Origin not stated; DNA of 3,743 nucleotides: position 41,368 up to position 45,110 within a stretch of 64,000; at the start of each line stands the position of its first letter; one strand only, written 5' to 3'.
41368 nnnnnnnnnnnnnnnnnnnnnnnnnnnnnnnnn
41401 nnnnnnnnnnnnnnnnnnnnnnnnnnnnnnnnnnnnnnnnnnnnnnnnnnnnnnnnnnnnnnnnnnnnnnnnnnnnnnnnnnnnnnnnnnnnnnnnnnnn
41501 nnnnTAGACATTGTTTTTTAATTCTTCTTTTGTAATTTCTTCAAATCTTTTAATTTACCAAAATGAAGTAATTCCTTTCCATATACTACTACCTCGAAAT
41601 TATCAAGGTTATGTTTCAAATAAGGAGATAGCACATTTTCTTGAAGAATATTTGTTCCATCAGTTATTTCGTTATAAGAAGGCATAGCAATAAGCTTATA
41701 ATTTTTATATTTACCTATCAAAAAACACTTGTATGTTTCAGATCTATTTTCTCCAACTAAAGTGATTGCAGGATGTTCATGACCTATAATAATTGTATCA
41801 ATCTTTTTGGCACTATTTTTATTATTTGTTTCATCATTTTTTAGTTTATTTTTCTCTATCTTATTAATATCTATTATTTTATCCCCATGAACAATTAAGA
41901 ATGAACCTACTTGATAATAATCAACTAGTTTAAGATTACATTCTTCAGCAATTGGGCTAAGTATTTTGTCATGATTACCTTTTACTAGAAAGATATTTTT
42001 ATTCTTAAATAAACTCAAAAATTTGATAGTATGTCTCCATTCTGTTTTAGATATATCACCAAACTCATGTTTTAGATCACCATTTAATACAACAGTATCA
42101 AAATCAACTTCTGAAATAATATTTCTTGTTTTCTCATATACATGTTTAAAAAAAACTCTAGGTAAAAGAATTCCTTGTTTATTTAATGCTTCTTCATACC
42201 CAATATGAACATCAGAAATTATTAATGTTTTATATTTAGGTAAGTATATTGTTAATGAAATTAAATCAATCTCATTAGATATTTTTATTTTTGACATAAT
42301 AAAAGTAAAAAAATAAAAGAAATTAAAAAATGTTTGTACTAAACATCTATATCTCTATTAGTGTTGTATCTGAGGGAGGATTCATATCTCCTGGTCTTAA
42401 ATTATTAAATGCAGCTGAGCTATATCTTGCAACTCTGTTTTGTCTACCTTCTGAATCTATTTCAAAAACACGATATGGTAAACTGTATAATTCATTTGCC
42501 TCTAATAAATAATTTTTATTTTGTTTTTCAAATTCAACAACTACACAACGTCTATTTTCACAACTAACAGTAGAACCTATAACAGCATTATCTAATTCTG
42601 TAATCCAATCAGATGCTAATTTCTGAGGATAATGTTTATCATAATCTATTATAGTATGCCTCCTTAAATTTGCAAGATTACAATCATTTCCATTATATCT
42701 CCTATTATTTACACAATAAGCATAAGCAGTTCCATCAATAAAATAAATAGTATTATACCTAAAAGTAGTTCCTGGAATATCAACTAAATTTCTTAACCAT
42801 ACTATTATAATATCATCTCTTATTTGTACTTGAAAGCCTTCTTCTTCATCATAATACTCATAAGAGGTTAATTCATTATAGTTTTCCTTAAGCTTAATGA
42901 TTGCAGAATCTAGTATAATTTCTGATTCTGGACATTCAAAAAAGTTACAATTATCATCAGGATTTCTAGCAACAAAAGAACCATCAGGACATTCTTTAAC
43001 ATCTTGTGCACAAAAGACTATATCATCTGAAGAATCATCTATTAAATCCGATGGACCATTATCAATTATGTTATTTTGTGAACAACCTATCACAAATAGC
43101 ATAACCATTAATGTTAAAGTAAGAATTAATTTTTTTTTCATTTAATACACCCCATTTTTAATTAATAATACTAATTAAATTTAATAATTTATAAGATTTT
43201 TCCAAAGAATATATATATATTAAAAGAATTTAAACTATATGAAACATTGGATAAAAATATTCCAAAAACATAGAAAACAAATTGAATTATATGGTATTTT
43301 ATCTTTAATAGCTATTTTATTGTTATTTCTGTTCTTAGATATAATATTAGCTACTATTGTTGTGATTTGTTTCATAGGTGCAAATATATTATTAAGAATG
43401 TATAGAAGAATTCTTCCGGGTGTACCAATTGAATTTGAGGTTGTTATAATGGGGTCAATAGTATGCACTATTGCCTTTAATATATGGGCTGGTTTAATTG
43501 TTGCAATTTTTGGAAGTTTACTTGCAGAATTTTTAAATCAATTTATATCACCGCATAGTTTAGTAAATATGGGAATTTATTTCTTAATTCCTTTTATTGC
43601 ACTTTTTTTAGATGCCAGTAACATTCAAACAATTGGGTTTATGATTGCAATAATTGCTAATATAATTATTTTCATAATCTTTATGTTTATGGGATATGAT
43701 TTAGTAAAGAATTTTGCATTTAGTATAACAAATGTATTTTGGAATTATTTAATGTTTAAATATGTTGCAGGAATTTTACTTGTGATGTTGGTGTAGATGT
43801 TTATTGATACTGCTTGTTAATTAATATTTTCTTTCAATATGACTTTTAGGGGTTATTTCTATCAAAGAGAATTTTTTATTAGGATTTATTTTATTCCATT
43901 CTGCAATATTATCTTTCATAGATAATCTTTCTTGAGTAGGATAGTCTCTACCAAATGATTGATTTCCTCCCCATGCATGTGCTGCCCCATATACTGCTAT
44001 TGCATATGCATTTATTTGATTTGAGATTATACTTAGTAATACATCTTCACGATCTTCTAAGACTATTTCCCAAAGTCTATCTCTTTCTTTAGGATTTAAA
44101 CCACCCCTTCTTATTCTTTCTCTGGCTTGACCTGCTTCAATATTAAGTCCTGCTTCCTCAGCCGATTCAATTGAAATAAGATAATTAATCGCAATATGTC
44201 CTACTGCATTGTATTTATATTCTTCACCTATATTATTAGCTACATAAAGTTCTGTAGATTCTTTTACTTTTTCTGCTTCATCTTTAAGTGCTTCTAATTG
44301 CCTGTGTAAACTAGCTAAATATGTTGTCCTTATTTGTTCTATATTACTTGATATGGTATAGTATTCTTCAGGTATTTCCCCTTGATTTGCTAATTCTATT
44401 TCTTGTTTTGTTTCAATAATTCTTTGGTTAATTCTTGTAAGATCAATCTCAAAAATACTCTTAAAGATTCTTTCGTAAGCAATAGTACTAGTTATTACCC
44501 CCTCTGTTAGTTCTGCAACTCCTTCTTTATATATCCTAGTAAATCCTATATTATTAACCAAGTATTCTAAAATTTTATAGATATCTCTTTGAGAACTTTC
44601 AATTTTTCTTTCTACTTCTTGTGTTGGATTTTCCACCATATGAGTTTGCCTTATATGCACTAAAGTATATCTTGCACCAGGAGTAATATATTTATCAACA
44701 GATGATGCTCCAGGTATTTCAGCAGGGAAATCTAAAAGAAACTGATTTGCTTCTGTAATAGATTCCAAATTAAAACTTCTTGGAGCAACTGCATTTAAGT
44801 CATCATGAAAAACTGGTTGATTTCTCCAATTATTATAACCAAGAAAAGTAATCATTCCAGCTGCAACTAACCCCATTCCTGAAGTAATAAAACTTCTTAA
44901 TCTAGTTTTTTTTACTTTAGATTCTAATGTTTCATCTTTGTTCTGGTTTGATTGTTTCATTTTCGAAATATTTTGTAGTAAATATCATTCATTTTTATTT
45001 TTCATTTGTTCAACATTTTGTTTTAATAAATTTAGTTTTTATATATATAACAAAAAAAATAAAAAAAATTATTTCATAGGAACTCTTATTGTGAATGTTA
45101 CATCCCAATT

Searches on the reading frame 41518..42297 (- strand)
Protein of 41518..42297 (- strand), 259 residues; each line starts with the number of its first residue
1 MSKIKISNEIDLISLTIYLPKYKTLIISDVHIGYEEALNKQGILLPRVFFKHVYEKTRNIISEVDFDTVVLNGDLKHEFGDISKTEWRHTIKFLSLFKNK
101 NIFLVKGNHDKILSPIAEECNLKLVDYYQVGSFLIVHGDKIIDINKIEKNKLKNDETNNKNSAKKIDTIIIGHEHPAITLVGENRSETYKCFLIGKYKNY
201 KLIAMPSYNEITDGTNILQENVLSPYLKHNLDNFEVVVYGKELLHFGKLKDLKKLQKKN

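Call 88: search_protein_families(library=pfam, max_evalue=0.001, proteins=[window:41518-42297:-])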
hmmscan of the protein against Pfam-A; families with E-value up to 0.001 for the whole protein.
window:41518-42297:- (259 aa): 2 families
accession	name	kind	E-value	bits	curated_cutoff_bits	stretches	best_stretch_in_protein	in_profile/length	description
PF00149.33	Metallophos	-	7.8e-12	46.5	21.5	1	23-181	2-160/191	Calcineurin-like phosphoesterase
PF12850.12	Metallophos_2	-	4.4e-06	27.2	27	1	24-177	3-119/154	Calcineurin-like phosphoesterase superfamily domain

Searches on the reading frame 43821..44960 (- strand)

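Call 11: search_protein_families(library=pfam, max_evalue=0.001, proteins=[window:43821-44960:-])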
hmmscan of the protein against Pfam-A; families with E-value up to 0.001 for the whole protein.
window:43821-44960:- (379 aa): 0 families

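Call 37: search_protein_families(library=ncbifam, max_evalue=0.1, proteins=[window:43821-44960:-])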
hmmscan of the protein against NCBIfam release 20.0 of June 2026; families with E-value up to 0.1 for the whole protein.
window:43821-44960:- (379 aa): 1 family
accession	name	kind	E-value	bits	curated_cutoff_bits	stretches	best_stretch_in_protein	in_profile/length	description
TIGR00966.2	transloc_SecF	equivalog_domain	0.061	12.8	160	0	4-44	209-249/279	protein translocase subunit SecF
